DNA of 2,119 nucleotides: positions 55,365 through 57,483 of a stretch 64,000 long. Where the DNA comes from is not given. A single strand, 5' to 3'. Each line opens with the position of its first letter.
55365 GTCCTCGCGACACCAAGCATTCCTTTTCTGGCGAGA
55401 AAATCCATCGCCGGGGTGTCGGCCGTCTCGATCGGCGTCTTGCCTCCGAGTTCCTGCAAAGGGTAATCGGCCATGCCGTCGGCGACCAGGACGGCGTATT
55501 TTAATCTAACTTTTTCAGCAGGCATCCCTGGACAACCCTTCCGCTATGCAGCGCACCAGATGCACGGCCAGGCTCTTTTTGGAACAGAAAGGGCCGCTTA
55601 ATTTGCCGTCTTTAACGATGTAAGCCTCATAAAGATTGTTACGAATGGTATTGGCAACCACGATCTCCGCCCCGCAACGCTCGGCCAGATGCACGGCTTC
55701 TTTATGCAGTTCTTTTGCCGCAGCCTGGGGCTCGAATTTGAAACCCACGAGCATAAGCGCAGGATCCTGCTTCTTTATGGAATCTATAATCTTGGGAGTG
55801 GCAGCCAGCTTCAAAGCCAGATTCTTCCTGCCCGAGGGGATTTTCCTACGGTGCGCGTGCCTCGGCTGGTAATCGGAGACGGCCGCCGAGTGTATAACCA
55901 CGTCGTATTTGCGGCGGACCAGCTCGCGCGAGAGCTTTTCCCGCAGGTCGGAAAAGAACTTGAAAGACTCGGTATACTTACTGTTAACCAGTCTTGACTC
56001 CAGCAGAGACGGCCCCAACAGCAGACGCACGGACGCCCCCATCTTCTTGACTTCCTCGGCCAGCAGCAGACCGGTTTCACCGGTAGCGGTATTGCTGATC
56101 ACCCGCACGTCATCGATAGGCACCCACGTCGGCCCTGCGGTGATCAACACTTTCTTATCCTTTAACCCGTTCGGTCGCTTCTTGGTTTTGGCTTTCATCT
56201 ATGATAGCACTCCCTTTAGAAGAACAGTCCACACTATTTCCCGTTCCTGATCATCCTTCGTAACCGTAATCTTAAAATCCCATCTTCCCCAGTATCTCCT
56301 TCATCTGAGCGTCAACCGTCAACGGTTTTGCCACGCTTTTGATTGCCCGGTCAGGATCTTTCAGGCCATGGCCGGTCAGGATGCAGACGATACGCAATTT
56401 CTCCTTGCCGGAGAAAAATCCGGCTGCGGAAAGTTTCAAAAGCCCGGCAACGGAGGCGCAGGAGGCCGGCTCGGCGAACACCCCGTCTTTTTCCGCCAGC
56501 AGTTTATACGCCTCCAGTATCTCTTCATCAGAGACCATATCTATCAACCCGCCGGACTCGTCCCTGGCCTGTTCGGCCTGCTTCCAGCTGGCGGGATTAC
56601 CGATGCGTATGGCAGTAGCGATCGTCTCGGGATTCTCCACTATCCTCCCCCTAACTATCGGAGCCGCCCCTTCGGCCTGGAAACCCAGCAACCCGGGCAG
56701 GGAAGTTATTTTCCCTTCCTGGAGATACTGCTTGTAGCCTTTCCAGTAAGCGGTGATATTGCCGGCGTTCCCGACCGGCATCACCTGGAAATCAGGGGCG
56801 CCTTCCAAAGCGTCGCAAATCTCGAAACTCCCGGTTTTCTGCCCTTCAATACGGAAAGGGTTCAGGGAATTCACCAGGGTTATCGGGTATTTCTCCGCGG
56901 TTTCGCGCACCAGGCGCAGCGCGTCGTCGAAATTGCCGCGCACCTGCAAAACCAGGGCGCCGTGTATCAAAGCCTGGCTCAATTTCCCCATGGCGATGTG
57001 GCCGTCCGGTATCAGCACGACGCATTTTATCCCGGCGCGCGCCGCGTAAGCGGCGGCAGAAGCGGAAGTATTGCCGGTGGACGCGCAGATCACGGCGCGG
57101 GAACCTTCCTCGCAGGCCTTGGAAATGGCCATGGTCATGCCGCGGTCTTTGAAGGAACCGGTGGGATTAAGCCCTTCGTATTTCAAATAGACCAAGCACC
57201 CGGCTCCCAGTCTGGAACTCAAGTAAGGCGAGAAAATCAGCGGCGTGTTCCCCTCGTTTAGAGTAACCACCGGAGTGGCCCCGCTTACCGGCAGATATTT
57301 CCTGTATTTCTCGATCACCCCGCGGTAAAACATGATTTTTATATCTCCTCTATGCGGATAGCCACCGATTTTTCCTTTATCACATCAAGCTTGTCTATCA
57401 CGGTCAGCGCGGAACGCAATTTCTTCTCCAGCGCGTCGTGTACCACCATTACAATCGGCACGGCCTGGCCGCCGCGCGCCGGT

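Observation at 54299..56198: Threonine cluster lacking thrB: iPGM-family gene and standalone coaB sit between lysC and thrC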

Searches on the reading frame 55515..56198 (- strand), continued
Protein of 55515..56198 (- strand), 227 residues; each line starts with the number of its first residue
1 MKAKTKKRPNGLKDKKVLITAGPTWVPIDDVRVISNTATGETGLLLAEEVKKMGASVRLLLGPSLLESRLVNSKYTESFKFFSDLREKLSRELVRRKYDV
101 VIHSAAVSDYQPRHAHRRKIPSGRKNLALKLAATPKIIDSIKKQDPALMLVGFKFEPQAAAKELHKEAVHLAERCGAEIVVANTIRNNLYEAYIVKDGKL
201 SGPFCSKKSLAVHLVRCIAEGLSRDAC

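Call 24: find_related_loci(query=A1, collection=genome_contigs, flank=10000)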
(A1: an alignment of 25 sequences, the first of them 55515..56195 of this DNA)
Query A1 (226 aa) in genome_contigs; peptide patterns used: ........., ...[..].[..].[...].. (x = any residue, [..] = any of these).
225 stretches matched a pattern; 209 encode a relative of the query (tblastn E <= 1e-3); the best 80 are kept; 80 distinct loci.
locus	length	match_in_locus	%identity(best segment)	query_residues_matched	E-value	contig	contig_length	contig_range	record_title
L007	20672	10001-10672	97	2-225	8e-145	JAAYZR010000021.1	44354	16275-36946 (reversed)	MAG: Candidatus Undivivens industriae isolate AS06rmzACSIP_339 547398_AS06, whole genome shotgun sequence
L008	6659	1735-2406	98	2-225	4e-145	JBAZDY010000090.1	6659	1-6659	MAG: Candidatus Omnitrophota bacterium isolate SO_2017_LW3_111 NODE_40291_length_6659_cov_2.981782_LW162_2017, whole gen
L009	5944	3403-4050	88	9-224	6e-126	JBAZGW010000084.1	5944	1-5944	MAG: Candidatus Omnitrophota bacterium isolate SO_2017_LW3_55 NODE_48001_length_5944_cov_1.004126_LW162_2017, whole geno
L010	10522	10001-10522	98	1-174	1e-110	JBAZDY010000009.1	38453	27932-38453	MAG: Candidatus Omnitrophota bacterium isolate SO_2017_LW3_111 NODE_2490_length_38453_cov_4.356468_LW162_2017, whole gen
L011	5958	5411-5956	92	1-182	7e-110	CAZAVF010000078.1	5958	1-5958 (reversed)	MAG TPA_asm: uncultured Planctomycetales bacterium isolate SRP278314_co1_201 genome assembly, contig: NODE_17036_length_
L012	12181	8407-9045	54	11-224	7e-65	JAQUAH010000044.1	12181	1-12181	MAG: Candidatus Omnitrophota bacterium isolate STC_8 NODE_12055_length_12181_cov_3.126597_Sandtown_C, whole genome shotg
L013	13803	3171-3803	53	10-221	7e-63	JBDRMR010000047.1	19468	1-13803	MAG: Candidatus Omnitrophota bacterium isolate MEGAHIT-group-1.84 k141_3835074, whole genome shotgun sequence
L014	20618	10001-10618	50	11-217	5e-63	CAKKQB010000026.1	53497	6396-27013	Omnitrophica bacterium GWA2_41_15 isolate Hainich-Omni-XXVI genome assembly, contig: Omni_Hai_XXVI_Hain_H43_02um_R3_147_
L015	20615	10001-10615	51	9-215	4e-62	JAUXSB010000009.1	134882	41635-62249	MAG: Candidatus Omnitrophota bacterium isolate C12_metabat.bin.33_sub C12_k141_10559, whole genome shotgun sequence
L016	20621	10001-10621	50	11-218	2e-61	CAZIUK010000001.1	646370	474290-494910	MAG TPA_asm: uncultured Planctomycetales bacterium isolate binchicken_co154_195 genome assembly, contig: NODE_1_length_6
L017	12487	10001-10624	54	11-219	1e-61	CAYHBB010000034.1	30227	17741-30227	MAG TPA_asm: uncultured Planctomycetales bacterium isolate ERP119294_co2_534 genome assembly, contig: k141_1275410, whol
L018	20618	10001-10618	53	11-217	4e-61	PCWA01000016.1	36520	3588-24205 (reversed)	MAG: Candidatus Omnitrophica bacterium CG11_big_fil_rev_8_21_14_0_20_42_13 CG11_8_21_14_0.20_scaffold_1967_c, whole geno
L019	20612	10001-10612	54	11-215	2e-61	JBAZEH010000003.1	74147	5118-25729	MAG: Candidatus Omnitrophota bacterium isolate SO_2017_LW3_121 NODE_691_length_74147_cov_2.048703_LW162_2017, whole geno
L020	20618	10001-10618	52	11-217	1e-60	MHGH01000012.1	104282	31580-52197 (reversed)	MAG: Omnitrophica WOR_2 bacterium RBG_13_41_10 RBG_13_scaffold_40, whole genome shotgun sequence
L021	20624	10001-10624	54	11-219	6e-61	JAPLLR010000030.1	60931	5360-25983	MAG: Candidatus Omnitrophota bacterium isolate LacPavin_0920_SED3_MAG_45_14 LacPavin_0920_SED3_scaffold_73060, whole gen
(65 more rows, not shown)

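Call 36: search_protein_representatives(protein=window:55515-56195:-)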
Query: 226 residues. Proteins with E-value up to 0.001 (for the whole library): 7436; up to 1e-10: 2347; up to 1e-30: 107. The best 150 are listed.
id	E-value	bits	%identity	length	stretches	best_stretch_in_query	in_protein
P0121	4.8e-54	199.8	51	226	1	10-218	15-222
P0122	1.8e-53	197.9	48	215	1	10-221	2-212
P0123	3.0e-53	197.2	49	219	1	6-215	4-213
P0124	4.2e-51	190.1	49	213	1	14-223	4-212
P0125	5.6e-51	189.7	48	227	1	5-218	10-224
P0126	6.9e-50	186.2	47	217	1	10-224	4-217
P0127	2.1e-49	184.6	48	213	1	11-215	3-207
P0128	8.2e-49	182.7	50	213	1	10-218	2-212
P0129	5.9e-47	176.6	46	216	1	10-215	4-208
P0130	1.1e-46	175.8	49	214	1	11-212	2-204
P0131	2.0e-46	174.9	49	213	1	13-216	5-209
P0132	2.6e-46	174.5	54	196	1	9-215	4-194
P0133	4.1e-46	173.8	47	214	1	11-217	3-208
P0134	7.2e-46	173.0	44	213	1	13-215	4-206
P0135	1.0e-45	172.6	48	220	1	11-214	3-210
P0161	8.2e-38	146.7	40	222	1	11-221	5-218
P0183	7.5e-35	137.1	38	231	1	9-219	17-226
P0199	2.1e-33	132.4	36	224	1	14-217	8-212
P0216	9.3e-32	127.0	42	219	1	12-214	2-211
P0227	1.0e-30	123.6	35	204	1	18-214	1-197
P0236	6.7e-30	120.9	38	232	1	10-219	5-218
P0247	3.8e-28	115.1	37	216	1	15-217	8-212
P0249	7.2e-28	114.2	38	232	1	10-220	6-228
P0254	1.4e-27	113.3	35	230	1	10-219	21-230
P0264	2.0e-26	109.6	38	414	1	10-221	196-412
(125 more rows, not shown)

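Call 38: list_cluster_members(proteins=[P0264, P0199, P0227, P0247, P0254, P0236, P0249, P0161, P0183, P0216])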
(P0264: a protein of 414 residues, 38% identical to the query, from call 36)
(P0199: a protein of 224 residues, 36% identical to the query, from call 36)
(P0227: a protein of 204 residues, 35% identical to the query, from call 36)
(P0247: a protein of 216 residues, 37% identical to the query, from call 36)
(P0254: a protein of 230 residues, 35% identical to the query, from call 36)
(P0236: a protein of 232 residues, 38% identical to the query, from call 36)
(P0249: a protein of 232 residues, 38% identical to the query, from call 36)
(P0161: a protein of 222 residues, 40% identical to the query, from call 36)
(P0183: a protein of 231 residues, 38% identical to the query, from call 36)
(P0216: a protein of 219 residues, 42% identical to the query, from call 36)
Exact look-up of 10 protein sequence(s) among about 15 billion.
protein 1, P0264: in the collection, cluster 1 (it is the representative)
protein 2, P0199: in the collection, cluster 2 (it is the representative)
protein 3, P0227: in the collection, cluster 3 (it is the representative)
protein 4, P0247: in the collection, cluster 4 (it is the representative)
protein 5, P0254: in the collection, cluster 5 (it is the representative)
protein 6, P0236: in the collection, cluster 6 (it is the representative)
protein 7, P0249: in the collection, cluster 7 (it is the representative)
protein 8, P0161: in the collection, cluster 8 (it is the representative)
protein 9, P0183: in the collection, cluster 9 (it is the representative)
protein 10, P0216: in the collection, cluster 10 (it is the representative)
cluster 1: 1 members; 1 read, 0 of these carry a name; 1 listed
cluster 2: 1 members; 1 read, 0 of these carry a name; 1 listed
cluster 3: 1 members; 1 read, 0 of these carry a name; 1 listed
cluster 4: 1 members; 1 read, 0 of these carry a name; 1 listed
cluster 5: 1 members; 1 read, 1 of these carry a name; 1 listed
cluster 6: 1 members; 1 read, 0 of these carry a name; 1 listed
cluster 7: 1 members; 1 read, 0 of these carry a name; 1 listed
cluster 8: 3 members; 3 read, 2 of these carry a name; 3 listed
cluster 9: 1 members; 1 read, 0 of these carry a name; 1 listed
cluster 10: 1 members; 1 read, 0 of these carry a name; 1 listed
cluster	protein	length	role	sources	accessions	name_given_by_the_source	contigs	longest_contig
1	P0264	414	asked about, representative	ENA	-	-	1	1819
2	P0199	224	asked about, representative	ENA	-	-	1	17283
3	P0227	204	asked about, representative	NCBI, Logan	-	-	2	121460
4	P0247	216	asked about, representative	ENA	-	-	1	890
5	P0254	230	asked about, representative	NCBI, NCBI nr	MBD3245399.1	MAG: hypothetical protein GF333_00105 [Candidatus Omnitrophica bacterium] | hypothetical protein [Candidatus Omnitrophota bacterium]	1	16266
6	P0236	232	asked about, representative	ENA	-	-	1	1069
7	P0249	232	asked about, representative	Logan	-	-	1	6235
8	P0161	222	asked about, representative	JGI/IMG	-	phosphopantothenoylcysteine decarboxylase/phosphopantothenate--cysteine ligase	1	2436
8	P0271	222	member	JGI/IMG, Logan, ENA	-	phosphopantothenoylcysteine decarboxylase/phosphopantothenate--cysteine ligase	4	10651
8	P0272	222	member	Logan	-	-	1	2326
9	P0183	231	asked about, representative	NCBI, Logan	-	-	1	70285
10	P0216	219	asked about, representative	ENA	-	-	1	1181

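Call 55: predict_structure(alignment_id=A1)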
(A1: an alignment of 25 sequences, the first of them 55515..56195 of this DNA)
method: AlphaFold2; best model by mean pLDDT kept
length: 226 residues; sequences in the alignment: 25
mean_pLDDT: 90.3   pTM: 0.87
mean pLDDT of the five models: 90.3, 89.4, 88.4, 88.3, 82.5
residues with pLDDT >= 90: 178; 70-90: 27; 50-70: 13; < 50: 8
segments of 3 or more residues with pLDDT < 50: 1-6
pLDDT, mean of each block of 10 residues (from residue 1): 55 95 93 89 95 94 67 82 95 93 94 91 87 95 96 96 97 98 96 96 97 96 71
secondary structure, 60 per line:
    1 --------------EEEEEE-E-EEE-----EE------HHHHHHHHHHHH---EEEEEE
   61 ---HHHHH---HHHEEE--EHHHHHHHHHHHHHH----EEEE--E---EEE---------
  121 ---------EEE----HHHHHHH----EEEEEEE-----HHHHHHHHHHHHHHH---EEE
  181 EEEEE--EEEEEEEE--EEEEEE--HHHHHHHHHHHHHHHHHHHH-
elements in order: E15-20 E24-26 H40-51 E55-60 H64-68 E75-77 H81-94 E99-102 E109-111 E130-132 H137-143 E148-154 H160-174 E178-185 E188-195 E198-203 H206-225

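Call 59: fold_search(model_id=the predicted structure, library=pdb)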
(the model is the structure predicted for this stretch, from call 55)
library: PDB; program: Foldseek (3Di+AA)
matches with E <= 10: 1344; with E <= 0.001: 59
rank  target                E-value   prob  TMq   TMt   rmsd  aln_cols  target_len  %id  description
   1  2gk4_A                9.3e-18  1.00  0.79  0.78   3.0       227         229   27  The Crystal Structure of the DNA/Pantothenate Metabolism Flavoprotein from Streptococcus pneumoniae (released 2006-05-02)
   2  6th2_A                3.6e-17  1.00  0.78  0.82   3.0       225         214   27  Crystal structure of Mycobacterium smegmatis CoaB in complex with CTP (released 2020-11-25)
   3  8owp_B                5.5e-17  1.00  0.77  0.83   2.8       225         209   25  Crystal structure of Mycobacterium smegmatis CoaB in complex with CTP and 2-(1-(4-hydroxyphenyl)-5-phenyl-1H-indol-3-y (released 2024-05-08)
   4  8owq_A                5.9e-17  1.00  0.78  0.83   2.8       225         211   26  Crystal structure of Mycobacterium smegmatis CoaB in complex with CTP and 2-(1-(3,4-dihydroxyphenyl)-5-phenyl-1H-indol (released 2024-05-08)
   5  4qji_B                5.9e-17  1.00  0.78  0.81   3.1       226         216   26  Crystal Structure of the C-terminal CTP-binding domain of a Phosphopantothenoylcysteine decarboxylase/phosphopantothen (released 2014-07-02)
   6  6thc_C                6.2e-17  1.00  0.78  0.82   3.0       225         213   26  Crystal structure of Mycobacterium smegmatis CoaB in complex with CTP and (4-hydroxyphenyl)(2,3,4-trihydroxyphenyl)met (released 2020-11-25)
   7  1u80_A                1.0e-16  1.00  0.80  0.83   2.9       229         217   24  Phosphopantothenoylcysteine synthetase from E. coli, CMP complex (released 2004-11-30)
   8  6th2_B                1.0e-16  1.00  0.79  0.78   3.2       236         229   25  Crystal structure of Mycobacterium smegmatis CoaB in complex with CTP (released 2020-11-25)
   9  1u7z_C                1.1e-16  1.00  0.80  0.82   3.1       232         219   24  Phosphopantothenoylcysteine synthetase from E. coli, 4'-phosphopantothenoyl-CMP complex (released 2004-11-30)
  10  8owb_D                1.3e-16  1.00  0.80  0.80   3.0       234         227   25  Crystal structure of Mycobacterium smegmatis CoaB in complex with CTP and 2-(5-bromo-1-(4-hydroxyphenyl)-1H-indol-3-yl (released 2024-05-08)
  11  6thc_D                1.8e-16  1.00  0.79  0.80   3.0       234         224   25  Crystal structure of Mycobacterium smegmatis CoaB in complex with CTP and (4-hydroxyphenyl)(2,3,4-trihydroxyphenyl)met (released 2020-11-25)
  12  6thc_A                2.3e-16  1.00  0.79  0.83   2.8       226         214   26  Crystal structure of Mycobacterium smegmatis CoaB in complex with CTP and (4-hydroxyphenyl)(2,3,4-trihydroxyphenyl)met (released 2020-11-25)
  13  1u7z_A                2.3e-16  1.00  0.77  0.81   3.2       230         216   23  Phosphopantothenoylcysteine synthetase from E. coli, 4'-phosphopantothenoyl-CMP complex (released 2004-11-30)
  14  8owb_B                2.3e-16  1.00  0.76  0.76   3.5       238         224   24  Crystal structure of Mycobacterium smegmatis CoaB in complex with CTP and 2-(5-bromo-1-(4-hydroxyphenyl)-1H-indol-3-yl (released 2024-05-08)
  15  8ow5_A                2.9e-16  1.00  0.74  0.80   3.5       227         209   25  Crystal structure of Mycobacterium smegmatis CoaB in complex with CTP and 5-methoxy-1H-indole-2-carboxylic acid (released 2024-05-08)
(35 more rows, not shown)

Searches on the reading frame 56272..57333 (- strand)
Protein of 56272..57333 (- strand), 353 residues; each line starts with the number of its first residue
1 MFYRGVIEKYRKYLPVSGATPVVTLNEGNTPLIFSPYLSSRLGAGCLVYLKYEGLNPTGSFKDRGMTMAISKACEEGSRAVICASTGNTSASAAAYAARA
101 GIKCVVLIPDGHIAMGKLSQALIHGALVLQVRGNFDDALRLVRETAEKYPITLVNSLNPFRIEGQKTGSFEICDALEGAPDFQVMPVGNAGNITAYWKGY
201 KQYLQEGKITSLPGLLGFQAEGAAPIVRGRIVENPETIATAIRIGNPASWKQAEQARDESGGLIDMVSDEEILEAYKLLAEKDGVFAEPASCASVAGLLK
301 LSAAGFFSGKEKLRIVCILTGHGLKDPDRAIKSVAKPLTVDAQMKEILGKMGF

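Call 3: search_protein_families(library=pfam, proteins=[window:56272-57333:-])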
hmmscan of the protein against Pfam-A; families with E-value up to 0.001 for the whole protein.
window:56272-57333:- (353 aa): 1 family
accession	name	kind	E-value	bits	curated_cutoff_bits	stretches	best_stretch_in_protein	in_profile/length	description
PF00291.31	PALP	-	1.2e-71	241.9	35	1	23-321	1-295/295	Pyridoxal-phosphate dependent enzyme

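Call 4: search_protein_families(library=ncbifam, proteins=[window:56272-57333:-])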
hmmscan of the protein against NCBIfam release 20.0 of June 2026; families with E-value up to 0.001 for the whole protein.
window:56272-57333:- (353 aa): 45 families (the best 25 are shown)
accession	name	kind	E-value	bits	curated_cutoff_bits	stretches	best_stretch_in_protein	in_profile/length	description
TIGR00260.1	thrC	equivalog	2.2e-96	323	167.1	1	7-328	1-340/340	threonine synthase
NF004170.0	PRK05638.1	equivalog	1.3e-59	201.9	421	1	7-326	46-358/442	threonine synthase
NF006050.0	PRK08197.1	equivalog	6.5e-59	199.7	303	1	9-330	60-388/406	threonine synthase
NF006205.0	PRK08329.1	equivalog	5.5e-41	140.7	358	1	8-325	44-345/347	threonine synthase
NF004996.0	PRK06381.1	equivalog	1.3e-36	126.2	266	1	28-322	14-317/319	threonine synthase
NF005035.0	PRK06450.1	equivalog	3.2e-35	121.6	301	1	22-325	51-336/338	threonine synthase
TIGR01127.1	ilvA_1Cterm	equivalog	2.6e-28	99.1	378.75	1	30-302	1-269/380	threonine ammonia-lyase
NF006390.0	PRK08639.1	equivalog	6.3e-24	84.7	421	1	29-322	25-313/418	threonine ammonia-lyase IlvA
NF005600.0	PRK07334.1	equivalog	1.1e-22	80.2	496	1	29-321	28-309/408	threonine ammonia-lyase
NF005292.0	PRK06815.1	equivalog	1.9e-21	76.4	371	1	29-317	21-304/320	threonine/serine dehydratase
TIGR02079.1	THD1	equivalog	4.7e-21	75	440.55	1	29-322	16-305/410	threonine ammonia-lyase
NF006389.0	PRK08638.1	equivalog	9.9e-20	70.7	453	1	24-320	22-311/333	bifunctional threonine ammonia-lyase/L-serine ammonia-lyase TdcB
NF004771.0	PRK06110.1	equivalog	2.2e-19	69.8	317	1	19-302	11-290/323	threonine dehydratase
NF006094.0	PRK08246.1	subfamily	4.2e-19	69.1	331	1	46-321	37-301/310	serine/threonine dehydratase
NF045641.2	BHydaspDhtseBhcB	equivalog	1.5e-18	67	550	1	29-321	20-302/312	beta-hydroxyaspartate dehydratase BhcB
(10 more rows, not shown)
